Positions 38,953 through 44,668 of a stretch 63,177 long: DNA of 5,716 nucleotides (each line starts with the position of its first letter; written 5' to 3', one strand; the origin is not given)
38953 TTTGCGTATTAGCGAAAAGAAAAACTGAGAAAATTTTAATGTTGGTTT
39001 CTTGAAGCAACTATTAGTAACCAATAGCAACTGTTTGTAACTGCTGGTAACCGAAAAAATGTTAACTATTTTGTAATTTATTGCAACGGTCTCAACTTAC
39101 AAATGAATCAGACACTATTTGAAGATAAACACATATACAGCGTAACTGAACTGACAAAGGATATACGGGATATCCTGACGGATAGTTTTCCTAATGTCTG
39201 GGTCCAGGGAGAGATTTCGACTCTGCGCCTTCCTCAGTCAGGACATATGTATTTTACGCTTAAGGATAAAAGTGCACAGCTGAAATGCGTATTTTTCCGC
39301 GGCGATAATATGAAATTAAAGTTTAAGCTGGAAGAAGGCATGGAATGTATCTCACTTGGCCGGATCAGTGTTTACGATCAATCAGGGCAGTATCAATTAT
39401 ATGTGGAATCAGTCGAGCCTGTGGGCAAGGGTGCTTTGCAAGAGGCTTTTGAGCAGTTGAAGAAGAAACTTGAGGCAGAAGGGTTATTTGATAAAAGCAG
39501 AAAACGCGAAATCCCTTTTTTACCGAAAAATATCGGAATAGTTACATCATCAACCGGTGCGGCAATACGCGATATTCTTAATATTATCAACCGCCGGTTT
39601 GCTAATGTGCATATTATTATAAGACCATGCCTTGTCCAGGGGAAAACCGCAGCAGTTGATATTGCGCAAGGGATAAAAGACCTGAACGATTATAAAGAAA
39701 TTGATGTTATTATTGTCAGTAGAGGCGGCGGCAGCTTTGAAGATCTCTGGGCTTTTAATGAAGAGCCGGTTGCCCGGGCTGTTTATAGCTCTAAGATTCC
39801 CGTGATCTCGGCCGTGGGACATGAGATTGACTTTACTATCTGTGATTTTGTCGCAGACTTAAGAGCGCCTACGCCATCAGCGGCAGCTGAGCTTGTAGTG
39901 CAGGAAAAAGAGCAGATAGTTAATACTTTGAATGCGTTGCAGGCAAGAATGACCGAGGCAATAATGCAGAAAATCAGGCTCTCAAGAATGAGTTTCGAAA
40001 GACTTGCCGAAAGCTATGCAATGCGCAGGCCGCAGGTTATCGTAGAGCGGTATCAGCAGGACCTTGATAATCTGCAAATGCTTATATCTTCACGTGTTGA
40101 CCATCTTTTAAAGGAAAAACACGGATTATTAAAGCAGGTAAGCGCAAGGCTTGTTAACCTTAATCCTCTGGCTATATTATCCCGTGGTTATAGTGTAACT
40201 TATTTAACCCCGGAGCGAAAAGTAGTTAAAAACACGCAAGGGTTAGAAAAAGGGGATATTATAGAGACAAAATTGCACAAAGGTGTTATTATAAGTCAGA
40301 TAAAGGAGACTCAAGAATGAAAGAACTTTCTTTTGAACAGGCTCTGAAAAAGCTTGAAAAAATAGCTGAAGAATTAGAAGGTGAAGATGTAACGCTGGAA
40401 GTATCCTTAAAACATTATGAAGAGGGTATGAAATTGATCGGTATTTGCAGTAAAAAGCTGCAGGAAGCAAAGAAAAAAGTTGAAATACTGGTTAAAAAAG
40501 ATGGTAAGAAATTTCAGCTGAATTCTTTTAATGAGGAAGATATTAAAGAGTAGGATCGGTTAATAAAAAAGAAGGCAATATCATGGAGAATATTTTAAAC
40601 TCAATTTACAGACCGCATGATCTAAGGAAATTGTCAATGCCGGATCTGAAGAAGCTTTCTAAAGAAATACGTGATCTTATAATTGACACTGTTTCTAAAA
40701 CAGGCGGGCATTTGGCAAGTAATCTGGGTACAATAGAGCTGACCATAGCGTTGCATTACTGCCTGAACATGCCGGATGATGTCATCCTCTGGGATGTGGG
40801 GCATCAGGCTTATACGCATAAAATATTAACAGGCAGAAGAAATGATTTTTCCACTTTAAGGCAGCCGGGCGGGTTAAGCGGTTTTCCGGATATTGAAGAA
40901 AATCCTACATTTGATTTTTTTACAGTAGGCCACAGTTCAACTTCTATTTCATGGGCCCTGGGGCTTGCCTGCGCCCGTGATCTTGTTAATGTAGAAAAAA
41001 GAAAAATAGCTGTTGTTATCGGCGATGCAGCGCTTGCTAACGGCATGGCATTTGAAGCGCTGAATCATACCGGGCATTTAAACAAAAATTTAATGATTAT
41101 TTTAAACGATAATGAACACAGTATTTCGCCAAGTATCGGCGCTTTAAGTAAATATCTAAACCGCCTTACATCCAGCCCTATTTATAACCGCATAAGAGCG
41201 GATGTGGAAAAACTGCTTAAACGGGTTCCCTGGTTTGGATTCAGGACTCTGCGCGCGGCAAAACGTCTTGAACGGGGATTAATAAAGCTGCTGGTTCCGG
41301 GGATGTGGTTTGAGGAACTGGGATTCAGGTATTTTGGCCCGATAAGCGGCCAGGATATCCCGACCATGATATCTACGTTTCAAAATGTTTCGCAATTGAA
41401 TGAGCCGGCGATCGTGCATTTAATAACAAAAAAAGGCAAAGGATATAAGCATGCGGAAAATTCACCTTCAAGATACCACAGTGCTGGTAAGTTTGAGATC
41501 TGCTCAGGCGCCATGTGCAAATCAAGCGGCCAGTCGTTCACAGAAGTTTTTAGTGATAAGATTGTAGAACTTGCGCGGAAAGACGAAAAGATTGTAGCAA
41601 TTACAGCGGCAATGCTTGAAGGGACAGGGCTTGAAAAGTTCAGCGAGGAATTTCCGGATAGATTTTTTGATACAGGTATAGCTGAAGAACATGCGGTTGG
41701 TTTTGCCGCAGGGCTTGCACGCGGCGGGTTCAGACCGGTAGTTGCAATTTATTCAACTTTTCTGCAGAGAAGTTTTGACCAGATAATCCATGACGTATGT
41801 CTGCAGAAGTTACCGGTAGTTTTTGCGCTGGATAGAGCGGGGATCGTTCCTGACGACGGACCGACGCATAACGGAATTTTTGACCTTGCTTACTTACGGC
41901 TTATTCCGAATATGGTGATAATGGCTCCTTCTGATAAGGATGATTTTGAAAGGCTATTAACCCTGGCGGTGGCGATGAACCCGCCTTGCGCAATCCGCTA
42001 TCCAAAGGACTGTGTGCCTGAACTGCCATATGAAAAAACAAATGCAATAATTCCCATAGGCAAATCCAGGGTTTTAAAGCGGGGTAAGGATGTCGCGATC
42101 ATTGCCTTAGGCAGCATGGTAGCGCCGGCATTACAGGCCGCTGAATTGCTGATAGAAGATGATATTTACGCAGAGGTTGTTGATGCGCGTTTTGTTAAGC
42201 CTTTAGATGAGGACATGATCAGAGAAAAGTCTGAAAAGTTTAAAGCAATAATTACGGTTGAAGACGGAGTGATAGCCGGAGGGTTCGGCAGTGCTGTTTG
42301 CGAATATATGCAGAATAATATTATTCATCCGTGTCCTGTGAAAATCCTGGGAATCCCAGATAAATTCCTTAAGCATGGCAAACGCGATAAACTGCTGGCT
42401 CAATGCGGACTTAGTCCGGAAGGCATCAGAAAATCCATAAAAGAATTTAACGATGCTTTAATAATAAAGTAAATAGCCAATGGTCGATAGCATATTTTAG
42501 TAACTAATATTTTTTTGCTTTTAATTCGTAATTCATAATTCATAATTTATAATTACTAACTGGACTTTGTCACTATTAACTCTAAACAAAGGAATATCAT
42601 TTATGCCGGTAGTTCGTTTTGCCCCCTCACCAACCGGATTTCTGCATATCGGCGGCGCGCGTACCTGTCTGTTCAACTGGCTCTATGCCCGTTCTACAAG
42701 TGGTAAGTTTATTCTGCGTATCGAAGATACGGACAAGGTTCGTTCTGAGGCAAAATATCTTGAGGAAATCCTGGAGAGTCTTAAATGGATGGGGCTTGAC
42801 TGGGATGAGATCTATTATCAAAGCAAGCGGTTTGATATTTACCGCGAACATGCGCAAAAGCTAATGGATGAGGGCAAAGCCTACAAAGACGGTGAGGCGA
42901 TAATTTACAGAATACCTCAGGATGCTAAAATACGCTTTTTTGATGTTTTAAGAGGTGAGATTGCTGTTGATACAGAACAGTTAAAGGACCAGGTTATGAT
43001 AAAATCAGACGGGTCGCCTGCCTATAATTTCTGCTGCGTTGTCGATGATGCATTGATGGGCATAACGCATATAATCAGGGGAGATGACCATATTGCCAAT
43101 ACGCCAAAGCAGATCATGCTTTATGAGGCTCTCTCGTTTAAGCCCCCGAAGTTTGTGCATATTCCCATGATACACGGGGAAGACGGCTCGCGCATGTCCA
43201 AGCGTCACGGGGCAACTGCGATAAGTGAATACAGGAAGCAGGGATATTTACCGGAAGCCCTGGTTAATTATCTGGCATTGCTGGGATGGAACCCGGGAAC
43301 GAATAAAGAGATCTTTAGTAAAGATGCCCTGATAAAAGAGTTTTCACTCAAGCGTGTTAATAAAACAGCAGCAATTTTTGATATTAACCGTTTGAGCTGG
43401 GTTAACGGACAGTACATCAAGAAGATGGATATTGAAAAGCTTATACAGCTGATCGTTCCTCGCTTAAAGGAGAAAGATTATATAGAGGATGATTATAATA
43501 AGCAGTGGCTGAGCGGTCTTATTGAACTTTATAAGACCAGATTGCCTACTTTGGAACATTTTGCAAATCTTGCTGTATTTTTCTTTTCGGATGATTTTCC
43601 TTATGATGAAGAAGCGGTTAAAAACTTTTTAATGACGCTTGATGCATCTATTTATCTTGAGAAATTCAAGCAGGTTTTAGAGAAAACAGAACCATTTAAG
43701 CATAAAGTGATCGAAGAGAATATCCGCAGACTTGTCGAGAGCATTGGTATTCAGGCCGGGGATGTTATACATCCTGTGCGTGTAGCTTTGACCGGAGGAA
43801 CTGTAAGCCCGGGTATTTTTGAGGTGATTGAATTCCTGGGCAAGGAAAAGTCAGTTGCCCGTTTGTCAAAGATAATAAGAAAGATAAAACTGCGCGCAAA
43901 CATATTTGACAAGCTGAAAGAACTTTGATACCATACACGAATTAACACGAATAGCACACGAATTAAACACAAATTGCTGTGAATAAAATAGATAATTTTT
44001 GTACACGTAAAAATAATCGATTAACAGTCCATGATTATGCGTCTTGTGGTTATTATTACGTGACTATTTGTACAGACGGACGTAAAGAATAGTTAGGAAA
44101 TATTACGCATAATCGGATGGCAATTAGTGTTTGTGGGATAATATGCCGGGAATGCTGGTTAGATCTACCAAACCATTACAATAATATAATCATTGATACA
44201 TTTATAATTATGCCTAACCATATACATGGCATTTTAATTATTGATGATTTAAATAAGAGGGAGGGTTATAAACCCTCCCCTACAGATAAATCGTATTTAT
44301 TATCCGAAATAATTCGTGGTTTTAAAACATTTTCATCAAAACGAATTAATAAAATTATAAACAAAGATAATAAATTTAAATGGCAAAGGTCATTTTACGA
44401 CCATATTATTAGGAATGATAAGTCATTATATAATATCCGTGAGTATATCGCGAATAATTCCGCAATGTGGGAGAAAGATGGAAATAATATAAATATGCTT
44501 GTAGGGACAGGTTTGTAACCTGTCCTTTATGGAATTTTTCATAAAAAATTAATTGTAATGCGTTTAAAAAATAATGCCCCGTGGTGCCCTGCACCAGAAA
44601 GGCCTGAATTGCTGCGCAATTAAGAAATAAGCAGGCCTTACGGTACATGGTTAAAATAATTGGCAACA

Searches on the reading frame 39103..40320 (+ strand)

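Call 14: search_protein_families(library=pfam, proteins=[window:39103-40320:+], max_evalue=0.001)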
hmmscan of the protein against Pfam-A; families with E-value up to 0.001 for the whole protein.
window:39103-40320:+ (405 aa): 3 families
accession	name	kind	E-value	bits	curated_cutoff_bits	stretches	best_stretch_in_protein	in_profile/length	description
PF02601.20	Exonuc_VII_L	-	3.8e-95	319.4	35.9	2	128-350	1-221/315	Exonuclease VII, large subunit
PF13742.12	tRNA_anti_2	-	2e-31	108.5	27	1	12-104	1-94/95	OB-fold nucleic acid binding domain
PF01336.31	tRNA_anti-codon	-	4.8e-13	49.3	27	1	32-107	1-75/75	OB-fold nucleic acid binding domain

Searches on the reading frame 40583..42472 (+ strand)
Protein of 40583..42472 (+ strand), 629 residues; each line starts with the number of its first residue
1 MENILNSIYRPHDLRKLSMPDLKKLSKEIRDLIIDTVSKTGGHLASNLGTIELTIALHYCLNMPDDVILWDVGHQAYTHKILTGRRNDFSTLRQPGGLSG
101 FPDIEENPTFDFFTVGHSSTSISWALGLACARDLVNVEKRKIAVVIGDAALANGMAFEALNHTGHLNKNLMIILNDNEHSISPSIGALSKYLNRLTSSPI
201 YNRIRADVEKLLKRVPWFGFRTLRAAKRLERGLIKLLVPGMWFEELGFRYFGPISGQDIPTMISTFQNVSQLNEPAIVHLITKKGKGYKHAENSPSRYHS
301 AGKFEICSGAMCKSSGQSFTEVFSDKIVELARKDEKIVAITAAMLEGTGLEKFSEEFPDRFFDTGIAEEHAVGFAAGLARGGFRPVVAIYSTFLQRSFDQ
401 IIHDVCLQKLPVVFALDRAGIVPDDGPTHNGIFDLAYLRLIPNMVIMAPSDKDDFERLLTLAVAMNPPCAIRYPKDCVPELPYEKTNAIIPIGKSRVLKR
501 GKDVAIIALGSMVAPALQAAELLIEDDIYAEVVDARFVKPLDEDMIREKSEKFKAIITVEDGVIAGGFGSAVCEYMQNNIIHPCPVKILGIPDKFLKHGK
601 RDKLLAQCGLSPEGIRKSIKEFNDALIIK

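Call 14: search_protein_families(library=pfam, proteins=[window:40583-42472:+], max_evalue=0.001)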
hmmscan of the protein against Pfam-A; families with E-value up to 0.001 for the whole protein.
window:40583-42472:+ (629 aa): 4 families
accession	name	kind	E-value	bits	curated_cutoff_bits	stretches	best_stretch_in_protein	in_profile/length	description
PF13292.11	DXP_synthase_N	-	7.7e-109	363.6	21.2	1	5-282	1-274/274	1-deoxy-D-xylulose-5-phosphate synthase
PF02779.29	Transket_pyr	-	2e-47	161.5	27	1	318-477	4-171/174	Transketolase, pyrimidine binding domain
PF02780.25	Transketolase_C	-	2.1e-32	112.1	25.9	1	493-615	1-124/124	Transketolase, C-terminal domain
PF00456.26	Transketolase_N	-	0.00093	18.7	22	0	25-181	5-187/334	Transketolase, thiamine diphosphate binding domain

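Call 82: find_homologous_proteins(query=window:40583-42469:+, max_evalue=1e-50)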
Query window:40583-42469:+ (629 aa): 8000 proteins with E <= 1e-50 among 8000 candidates; the best 120 are listed.
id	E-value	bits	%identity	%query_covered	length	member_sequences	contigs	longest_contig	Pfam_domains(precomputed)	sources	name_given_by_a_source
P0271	0.0e+0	1333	92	100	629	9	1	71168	PF13292.12,PF02780.26,PF02779.30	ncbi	-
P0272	0.0e+0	1322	91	100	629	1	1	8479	PF13292.12,PF02780.26,PF02779.30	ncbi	-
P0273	0.0e+0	1314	91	100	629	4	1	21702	PF13292.12,PF02780.26,PF02779.30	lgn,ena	-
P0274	0.0e+0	1298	88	100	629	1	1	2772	PF13292.12,PF02780.26,PF02779.30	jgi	jgi:1-deoxy-D-xylulose-5-phosphate synthase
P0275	0.0e+0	1281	87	100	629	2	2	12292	PF13292.12,PF02780.26,PF02779.30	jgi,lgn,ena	-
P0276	0.0e+0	1228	83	100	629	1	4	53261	PF13292.12,PF02780.26,PF02779.30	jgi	-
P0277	0.0e+0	1215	83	100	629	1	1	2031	PF13292.12,PF02780.26,PF02779.30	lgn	-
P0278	0.0e+0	1165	78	100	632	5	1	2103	PF13292.12,PF02780.26,PF02779.30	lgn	-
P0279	0.0e+0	1156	77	100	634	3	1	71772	PF13292.12,PF02780.26,PF02779.30,PF00456.27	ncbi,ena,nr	ncbi:MAG: 1-deoxy-D-xylulose-5-phosphate synthase [Candidatus Omnitrophica bacterium]|nr:1-deoxy-D-x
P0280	0.0e+0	1150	78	99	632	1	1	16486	PF13292.12,PF02780.26,PF02779.30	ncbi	ncbi:MAG: 1-deoxy-D-xylulose-5-phosphate synthase [Candidatus Omnitrophota bacterium]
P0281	0.0e+0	1150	78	100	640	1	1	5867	PF13292.12,PF02780.26,PF02779.30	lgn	-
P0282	0.0e+0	1129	75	100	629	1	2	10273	PF13292.12,PF02780.26,PF02779.30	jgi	-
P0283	0.0e+0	1126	77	100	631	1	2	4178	PF13292.12,PF02780.26,PF02779.30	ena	-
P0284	0.0e+0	1121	77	99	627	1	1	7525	PF13292.12,PF02780.26,PF02779.30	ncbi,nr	ncbi:MAG: 1-deoxy-D-xylulose-5-phosphate synthase [Candidatus Omnitrophica bacterium]|nr:1-deoxy-D-x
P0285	0.0e+0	1121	77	99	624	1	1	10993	PF13292.12,PF02780.26,PF02779.30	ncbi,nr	ncbi:MAG: 1-deoxy-D-xylulose-5-phosphate synthase [Candidatus Omnitrophica bacterium]|nr:1-deoxy-D-x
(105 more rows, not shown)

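Call 83: find_encoding_contigs(protein=P0271, flank=10000, max_places=2)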
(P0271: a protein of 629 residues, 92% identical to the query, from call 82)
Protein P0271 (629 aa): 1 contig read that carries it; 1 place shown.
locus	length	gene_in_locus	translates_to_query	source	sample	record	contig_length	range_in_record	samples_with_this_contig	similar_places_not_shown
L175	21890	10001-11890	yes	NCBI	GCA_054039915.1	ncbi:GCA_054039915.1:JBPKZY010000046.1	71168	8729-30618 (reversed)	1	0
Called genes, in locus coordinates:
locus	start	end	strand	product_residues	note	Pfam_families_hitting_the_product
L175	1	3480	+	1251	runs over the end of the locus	-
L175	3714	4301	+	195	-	PF01726:LexA_DNA_bind, PF00717:Peptidase_S24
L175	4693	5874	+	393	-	PF00817:IMS, PF11798:IMS_HHH (weak), PF11799:IMS_C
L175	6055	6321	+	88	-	PF06249:EutQ, PF05899:Cupin_3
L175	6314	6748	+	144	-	-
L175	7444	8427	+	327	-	PF03462:PCRF, PF00472:RF-1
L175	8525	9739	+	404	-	PF13742:tRNA_anti_2, PF01336:tRNA_anti-codon, PF02601:Exonuc_VII_L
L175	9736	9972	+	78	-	PF02609:Exonuc_VII_S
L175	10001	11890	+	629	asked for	PF13292:DXP_synthase_N, PF02779:Transket_pyr, PF02780:Transketolase_C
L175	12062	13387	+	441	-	PF00749:tRNA-synt_1c, PF19269:Anticodon_2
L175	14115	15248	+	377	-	-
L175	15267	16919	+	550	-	PF13414:TPR_11, PF13432:TPR_16, PF00515:TPR_1, PF07719:TPR_2 (weak), PF13181:TPR_8 (weak), PF13424:TPR_12, PF00515:TPR_1, PF13432:TPR_16, +14 more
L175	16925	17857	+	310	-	PF04773:FecR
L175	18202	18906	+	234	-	PF12728:HTH_17, PF00359:PTS_EIIA_2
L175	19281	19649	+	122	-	-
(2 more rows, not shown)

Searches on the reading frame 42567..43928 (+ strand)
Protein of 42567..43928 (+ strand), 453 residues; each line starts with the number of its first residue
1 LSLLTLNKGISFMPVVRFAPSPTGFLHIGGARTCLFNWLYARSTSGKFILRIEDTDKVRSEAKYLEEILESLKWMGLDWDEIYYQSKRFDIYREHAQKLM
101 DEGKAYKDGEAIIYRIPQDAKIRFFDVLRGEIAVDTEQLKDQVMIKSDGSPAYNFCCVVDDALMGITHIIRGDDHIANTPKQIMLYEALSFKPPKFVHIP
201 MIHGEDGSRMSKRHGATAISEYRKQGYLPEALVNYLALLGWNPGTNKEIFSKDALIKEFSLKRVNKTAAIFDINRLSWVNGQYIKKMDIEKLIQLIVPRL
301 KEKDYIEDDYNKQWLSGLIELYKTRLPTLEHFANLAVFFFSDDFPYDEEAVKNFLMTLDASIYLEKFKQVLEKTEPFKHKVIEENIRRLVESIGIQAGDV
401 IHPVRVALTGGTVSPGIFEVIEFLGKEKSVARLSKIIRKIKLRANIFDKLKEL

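Call 14: search_protein_families(library=pfam, proteins=[window:42567-43928:+], max_evalue=0.001)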
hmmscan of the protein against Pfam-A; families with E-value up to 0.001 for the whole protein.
window:42567-43928:+ (453 aa): 2 families
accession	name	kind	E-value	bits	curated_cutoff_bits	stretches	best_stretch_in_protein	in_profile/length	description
PF00749.27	tRNA-synt_1c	-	2.2e-91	306.5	23.4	2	114-278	148-314/314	tRNA synthetases class I (E and Q), catalytic domain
PF19269.4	Anticodon_2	-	1.2e-34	120.2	23.6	1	298-437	8-141/141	Anticodon binding domain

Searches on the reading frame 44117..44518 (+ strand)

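Call 14: search_protein_families(library=pfam, proteins=[window:44117-44518:+], max_evalue=0.001)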
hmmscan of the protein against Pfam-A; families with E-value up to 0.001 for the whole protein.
window:44117-44518:+ (133 aa): 1 family
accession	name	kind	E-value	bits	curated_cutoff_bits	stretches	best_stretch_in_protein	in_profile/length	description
PF01797.21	Y1_Tnp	-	2.9e-06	27.9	23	1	59-114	62-121/121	Transposase IS200 like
